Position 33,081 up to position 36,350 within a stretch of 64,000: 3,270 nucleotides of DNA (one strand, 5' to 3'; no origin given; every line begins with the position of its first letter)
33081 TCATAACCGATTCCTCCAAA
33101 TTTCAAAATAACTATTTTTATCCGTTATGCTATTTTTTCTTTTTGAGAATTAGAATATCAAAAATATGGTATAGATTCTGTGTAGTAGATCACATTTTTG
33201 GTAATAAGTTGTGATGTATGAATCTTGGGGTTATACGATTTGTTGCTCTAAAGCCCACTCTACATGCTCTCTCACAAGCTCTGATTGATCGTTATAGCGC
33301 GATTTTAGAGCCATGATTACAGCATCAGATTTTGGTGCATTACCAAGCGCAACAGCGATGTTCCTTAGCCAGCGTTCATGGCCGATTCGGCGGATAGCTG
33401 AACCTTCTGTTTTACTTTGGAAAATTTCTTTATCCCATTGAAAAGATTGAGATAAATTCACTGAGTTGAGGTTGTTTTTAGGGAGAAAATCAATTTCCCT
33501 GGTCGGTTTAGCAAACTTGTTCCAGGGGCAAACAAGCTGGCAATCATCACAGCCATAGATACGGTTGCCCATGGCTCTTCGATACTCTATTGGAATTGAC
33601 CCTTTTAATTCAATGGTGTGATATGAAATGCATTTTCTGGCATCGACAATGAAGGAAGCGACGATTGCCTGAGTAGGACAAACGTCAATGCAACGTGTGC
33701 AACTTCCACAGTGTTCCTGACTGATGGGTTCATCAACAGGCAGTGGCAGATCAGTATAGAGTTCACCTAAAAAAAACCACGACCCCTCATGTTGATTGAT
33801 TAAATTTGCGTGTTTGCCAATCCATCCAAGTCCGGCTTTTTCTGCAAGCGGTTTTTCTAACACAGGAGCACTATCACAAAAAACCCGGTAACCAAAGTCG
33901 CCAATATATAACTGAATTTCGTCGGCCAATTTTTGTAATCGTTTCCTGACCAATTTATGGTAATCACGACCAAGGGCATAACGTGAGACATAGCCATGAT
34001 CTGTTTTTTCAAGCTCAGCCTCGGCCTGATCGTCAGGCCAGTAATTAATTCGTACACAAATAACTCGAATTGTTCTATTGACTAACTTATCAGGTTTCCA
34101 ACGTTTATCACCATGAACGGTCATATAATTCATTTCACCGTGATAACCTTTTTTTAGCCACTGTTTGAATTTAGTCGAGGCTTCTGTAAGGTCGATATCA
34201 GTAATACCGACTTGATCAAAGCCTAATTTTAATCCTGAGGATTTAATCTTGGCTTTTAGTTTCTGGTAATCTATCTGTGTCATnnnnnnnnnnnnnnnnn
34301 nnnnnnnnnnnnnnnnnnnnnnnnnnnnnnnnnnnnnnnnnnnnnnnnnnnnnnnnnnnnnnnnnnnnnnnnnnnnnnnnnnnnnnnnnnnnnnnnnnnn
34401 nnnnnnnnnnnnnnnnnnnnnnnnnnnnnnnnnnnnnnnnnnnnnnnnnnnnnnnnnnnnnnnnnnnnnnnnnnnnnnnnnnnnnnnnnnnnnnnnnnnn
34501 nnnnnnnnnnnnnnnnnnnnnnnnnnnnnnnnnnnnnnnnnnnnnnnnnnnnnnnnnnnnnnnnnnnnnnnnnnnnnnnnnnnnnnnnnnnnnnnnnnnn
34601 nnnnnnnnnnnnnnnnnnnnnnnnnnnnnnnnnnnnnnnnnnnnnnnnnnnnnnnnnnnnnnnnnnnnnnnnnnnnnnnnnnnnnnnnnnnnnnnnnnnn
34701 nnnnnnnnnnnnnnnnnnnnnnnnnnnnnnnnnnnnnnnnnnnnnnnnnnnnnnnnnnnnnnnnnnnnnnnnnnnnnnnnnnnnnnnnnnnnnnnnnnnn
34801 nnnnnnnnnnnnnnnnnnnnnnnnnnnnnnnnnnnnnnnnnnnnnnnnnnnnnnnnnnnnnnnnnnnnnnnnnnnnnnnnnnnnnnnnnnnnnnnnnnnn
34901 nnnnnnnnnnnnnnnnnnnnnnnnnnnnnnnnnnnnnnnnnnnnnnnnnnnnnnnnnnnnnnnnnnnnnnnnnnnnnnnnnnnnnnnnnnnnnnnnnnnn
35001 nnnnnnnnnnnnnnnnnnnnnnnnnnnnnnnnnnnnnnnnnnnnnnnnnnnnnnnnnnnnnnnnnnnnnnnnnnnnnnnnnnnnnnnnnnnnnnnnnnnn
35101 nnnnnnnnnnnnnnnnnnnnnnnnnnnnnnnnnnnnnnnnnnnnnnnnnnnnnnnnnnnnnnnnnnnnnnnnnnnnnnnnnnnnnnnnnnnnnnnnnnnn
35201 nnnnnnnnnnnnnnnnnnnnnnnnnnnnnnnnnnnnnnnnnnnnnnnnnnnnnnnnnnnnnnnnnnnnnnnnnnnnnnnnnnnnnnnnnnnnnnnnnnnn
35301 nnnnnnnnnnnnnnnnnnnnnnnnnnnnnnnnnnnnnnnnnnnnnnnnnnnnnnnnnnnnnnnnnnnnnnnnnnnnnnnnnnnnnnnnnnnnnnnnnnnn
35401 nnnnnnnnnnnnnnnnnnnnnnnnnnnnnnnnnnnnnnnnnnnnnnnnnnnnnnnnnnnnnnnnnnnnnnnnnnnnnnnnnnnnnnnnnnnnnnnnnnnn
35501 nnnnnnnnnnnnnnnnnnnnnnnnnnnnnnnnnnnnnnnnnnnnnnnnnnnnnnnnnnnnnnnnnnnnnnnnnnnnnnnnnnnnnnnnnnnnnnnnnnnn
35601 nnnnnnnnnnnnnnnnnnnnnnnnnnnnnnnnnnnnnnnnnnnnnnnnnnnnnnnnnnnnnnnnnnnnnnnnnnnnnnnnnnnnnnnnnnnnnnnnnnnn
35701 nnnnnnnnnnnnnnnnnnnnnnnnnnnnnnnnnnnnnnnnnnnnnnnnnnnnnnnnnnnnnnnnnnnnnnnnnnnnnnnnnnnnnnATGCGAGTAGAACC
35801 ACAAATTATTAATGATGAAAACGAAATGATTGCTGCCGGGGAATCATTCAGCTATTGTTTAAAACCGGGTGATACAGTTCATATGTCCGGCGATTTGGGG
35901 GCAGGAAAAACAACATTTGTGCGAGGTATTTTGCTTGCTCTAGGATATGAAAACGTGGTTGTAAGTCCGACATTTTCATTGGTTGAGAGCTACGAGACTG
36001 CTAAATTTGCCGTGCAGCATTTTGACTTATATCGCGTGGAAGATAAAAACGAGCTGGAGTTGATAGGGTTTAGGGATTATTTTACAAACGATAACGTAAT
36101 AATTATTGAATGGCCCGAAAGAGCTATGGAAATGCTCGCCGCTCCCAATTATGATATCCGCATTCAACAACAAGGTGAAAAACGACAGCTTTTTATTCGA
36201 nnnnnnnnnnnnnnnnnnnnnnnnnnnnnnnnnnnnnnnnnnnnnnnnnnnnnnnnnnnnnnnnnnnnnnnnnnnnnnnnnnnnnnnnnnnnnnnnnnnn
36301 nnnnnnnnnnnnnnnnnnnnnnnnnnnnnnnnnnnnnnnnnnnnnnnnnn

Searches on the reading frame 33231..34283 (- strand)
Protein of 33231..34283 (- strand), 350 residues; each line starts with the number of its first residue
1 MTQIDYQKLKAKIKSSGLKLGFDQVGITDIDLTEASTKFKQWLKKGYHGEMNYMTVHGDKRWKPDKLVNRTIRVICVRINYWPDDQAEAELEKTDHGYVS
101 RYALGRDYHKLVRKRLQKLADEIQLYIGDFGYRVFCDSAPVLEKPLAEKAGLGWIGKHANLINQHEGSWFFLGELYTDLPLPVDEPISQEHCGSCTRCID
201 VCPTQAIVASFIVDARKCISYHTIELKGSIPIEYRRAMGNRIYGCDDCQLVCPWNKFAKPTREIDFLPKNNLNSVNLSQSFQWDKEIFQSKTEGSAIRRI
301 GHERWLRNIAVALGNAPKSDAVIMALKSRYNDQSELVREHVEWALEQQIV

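Call 10: search_protein_families(library=pfam, proteins=[window:33231-34283:-], max_evalue=0.001)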
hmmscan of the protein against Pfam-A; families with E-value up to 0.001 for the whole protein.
window:33231-34283:- (350 aa): 6 families
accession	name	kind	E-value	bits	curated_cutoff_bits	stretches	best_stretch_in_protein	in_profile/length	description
PF13484.11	Fer4_16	-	4.5e-24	85.4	30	1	191-255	1-66/66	4Fe-4S double cluster binding domain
PF08331.15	QueG_DUF1730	-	6.1e-23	81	25.1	1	61-138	1-77/77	Epoxyqueuosine reductase QueG, DUF1730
PF25160.1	LdpA_Fe-S-bd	-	1.5e-06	28.3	27.6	0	187-209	23-45/49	LdpA Fe-S cluster-binding domain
PF13237.11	Fer4_10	-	2e-05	24.9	25.5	0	188-205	5-24/53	4Fe-4S dicluster domain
PF00037.32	Fer4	-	0.00016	21.8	21.1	1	187-207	3-23/24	4Fe-4S binding domain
PF12838.12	Fer4_7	-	0.00025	21.9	27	0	191-255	1-51/52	4Fe-4S dicluster domain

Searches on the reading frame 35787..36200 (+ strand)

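Call 110: search_protein_families(library=pfam, proteins=[window:35787-36200:+], max_evalue=0.001)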
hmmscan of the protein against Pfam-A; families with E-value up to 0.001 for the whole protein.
window:35787-36200:+ (138 aa): 1 family
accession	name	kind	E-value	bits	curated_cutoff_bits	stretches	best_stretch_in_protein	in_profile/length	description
PF02367.23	TsaE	-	2e-38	131.7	26.6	1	9-133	2-126/128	Threonylcarbamoyl adenosine biosynthesis protein TsaE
